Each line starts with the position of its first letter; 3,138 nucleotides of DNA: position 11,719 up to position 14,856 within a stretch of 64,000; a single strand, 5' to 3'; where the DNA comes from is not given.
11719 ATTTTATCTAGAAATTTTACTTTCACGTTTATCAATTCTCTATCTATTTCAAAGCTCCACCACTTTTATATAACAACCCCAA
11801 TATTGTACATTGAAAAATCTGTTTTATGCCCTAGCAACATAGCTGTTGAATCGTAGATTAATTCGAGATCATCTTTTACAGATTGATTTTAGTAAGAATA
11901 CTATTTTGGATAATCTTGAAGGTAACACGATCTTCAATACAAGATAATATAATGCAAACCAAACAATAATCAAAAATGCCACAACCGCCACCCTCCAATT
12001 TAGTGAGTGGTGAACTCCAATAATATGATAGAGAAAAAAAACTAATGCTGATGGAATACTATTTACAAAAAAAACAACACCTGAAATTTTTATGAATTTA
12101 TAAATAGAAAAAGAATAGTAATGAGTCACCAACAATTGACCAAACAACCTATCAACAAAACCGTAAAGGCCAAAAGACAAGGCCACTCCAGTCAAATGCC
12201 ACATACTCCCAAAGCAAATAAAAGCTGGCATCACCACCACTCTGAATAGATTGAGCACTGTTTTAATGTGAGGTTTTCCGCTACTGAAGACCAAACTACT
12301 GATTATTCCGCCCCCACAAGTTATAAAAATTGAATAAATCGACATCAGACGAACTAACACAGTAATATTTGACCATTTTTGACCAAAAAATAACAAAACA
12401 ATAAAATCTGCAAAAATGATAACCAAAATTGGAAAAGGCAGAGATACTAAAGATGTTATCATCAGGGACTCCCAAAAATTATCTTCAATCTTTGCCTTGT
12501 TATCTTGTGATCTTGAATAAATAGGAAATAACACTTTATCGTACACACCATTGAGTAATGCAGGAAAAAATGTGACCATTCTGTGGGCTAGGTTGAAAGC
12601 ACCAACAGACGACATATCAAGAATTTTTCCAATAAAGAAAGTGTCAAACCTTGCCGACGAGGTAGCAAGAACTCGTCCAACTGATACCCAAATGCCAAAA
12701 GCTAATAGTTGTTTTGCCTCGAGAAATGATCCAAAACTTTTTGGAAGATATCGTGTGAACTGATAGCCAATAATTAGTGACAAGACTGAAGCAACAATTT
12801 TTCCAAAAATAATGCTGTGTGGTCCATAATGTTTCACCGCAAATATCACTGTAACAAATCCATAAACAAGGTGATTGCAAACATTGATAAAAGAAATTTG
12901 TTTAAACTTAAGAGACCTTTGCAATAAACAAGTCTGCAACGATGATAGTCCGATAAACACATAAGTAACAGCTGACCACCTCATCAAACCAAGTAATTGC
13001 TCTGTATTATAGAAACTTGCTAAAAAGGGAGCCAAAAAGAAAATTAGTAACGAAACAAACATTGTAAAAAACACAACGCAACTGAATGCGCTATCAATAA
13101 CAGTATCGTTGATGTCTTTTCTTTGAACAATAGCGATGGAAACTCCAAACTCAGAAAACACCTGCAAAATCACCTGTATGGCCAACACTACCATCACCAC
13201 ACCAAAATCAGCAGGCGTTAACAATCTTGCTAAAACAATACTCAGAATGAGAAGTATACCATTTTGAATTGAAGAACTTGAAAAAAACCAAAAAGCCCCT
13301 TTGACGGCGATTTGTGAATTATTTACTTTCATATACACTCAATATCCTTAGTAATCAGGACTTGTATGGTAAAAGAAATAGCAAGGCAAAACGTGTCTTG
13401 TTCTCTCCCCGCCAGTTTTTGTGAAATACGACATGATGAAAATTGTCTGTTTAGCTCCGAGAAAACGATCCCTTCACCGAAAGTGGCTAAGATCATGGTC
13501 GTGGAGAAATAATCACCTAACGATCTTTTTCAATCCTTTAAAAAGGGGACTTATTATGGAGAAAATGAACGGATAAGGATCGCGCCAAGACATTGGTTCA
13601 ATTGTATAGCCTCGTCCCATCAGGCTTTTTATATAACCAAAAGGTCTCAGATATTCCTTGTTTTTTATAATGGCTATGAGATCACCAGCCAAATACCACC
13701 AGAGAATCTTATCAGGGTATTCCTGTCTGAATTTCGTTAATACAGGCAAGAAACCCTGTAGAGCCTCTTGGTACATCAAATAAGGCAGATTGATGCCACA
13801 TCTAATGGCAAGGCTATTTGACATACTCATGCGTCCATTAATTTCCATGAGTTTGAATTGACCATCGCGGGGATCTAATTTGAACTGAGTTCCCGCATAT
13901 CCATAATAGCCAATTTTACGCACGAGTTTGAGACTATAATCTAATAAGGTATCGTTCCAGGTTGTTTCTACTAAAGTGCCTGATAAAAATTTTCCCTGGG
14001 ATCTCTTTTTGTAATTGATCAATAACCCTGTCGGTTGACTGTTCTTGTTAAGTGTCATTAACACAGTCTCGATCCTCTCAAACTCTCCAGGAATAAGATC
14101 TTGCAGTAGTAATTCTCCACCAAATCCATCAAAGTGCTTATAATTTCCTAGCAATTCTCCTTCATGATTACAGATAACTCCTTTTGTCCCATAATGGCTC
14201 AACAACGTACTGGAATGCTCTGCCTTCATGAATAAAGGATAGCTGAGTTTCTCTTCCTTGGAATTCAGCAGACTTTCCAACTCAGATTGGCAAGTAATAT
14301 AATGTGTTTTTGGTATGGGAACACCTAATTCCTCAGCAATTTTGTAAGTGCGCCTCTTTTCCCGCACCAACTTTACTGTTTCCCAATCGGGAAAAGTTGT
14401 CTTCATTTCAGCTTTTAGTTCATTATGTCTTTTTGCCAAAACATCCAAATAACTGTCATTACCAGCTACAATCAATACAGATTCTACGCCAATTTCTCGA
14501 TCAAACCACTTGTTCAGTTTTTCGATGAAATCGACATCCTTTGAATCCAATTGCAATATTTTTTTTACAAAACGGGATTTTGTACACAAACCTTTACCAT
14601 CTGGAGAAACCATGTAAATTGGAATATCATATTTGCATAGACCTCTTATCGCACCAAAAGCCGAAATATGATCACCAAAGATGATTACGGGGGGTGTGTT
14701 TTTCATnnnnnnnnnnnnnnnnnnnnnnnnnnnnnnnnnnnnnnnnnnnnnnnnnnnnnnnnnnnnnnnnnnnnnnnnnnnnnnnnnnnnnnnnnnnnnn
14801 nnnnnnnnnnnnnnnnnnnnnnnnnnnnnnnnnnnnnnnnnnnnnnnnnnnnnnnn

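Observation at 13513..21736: Eight-gene small-molecule acid-metabolism cassette plus ATP-grasp ligase inside the glycan operon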

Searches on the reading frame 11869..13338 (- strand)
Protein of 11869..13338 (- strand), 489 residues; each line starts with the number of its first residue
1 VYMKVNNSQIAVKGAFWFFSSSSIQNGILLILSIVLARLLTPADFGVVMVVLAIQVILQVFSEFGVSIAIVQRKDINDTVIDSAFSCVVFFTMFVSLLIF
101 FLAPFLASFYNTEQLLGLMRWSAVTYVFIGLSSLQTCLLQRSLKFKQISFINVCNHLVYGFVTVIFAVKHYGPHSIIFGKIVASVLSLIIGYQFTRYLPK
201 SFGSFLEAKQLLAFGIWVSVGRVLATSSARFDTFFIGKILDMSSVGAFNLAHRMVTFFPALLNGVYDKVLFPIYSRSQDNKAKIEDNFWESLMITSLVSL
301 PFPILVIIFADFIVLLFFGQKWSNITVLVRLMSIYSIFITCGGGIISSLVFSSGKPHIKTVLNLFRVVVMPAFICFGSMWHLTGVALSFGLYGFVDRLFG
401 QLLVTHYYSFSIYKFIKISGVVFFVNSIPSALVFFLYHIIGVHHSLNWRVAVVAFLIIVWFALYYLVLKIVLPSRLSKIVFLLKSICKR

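Call 7: search_protein_families(library=pfam, proteins=[window:11869-13338:-], max_evalue=0.001)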
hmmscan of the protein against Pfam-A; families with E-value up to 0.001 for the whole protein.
window:11869-13338:- (489 aa): 2 families
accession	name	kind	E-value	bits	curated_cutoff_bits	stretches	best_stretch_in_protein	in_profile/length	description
PF13440.11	Polysacc_synt_3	-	3e-67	227.4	23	1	35-325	1-291/293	Polysaccharide biosynthesis protein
PF01943.22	Polysacc_synt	-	3e-32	112.6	28.2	1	12-277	2-273/274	Polysaccharide biosynthesis protein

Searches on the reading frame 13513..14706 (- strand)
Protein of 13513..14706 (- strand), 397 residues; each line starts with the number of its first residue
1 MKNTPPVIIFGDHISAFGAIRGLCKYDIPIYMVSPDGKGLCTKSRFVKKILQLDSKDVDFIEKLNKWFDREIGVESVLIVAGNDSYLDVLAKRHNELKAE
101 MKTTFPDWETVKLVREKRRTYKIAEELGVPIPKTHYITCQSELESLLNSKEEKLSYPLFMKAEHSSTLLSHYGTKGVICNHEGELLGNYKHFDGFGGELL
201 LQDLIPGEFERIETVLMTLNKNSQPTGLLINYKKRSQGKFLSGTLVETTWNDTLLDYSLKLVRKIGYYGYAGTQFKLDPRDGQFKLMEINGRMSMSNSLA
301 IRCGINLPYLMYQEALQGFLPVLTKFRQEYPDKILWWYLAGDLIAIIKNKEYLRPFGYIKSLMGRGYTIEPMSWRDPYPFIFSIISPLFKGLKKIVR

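Call 3: search_protein_families(library=pfam, proteins=[window:13513-14706:-], max_evalue=0.01)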
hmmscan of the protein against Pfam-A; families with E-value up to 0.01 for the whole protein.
window:13513-14706:- (397 aa): 3 families
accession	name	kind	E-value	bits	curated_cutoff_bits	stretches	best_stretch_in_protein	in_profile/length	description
PF15632.11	ATPgrasp_Ter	-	4.2e-09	36.7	29.1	1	242-318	37-111/131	ATP-grasp in the biosynthetic pathway with Ter operon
PF02786.22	CPSase_L_D2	-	1.1e-07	32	19.8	1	252-306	139-194/211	Carbamoyl-phosphate synthase L chain, ATP binding domain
PF07478.18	Dala_Dala_lig_C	-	0.0056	16.6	24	0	232-310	117-198/204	D-ala D-ala ligase C-terminus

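Call 4: search_protein_families(library=ncbifam, proteins=[window:13513-14706:-], max_evalue=0.01)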
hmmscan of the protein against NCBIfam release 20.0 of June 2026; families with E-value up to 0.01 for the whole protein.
window:13513-14706:- (397 aa): 12 families
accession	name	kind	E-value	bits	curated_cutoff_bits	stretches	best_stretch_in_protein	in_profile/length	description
NF009402.0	PRK12767.1-1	equivalog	1.1e-11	44.1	218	1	55-318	56-301/329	carbamoyl phosphate synthase-like protein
NF009406.0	PRK12767.1-5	equivalog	4.5e-08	32.5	271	1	82-318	78-295/327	carbamoyl phosphate synthase-like protein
NF009405.0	PRK12767.1-4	equivalog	6e-07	28.7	390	1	77-323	72-297/320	carbamoyl phosphate synthase-like protein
TIGR01369.1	CPSaseII_lrg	equivalog_domain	7e-07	27.2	1027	1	244-301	254-310/1052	carbamoyl-phosphate synthase (glutamine-hydrolyzing) large subunit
NF009404.0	PRK12767.1-3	equivalog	9.6e-06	24.7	316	1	78-166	72-157/344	carbamoyl phosphate synthase-like protein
NF003671.0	PRK05294.1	equivalog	5.3e-05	21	599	1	252-301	262-312/1058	carbamoyl-phosphate synthase large subunit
NF009403.0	PRK12767.1-2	equivalog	0.00016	21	286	1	36-164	28-152/342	carbamoyl phosphate synthase-like protein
NF009554.0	PRK12999.1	equivalog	0.00022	19.1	965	0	248-294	253-298/1147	pyruvate carboxylase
NF002563.0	PRK02186.1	subfamily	0.00033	19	625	1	50-230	50-211/890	argininosuccinate lyase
NF005315.0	PRK06849.1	equivalog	0.00055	19.1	406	1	90-151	90-151/389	hypothetical protein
NF000091.3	D_ala_D_ser_VanG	exception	0.0023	16.8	495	1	113-165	132-183/344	D-alanine--D-serine ligase VanG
NF004085.0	PRK05586.1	equivalog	0.0072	15.3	723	0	103-165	102-162/448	acetyl-CoA carboxylase biotin carboxylase subunit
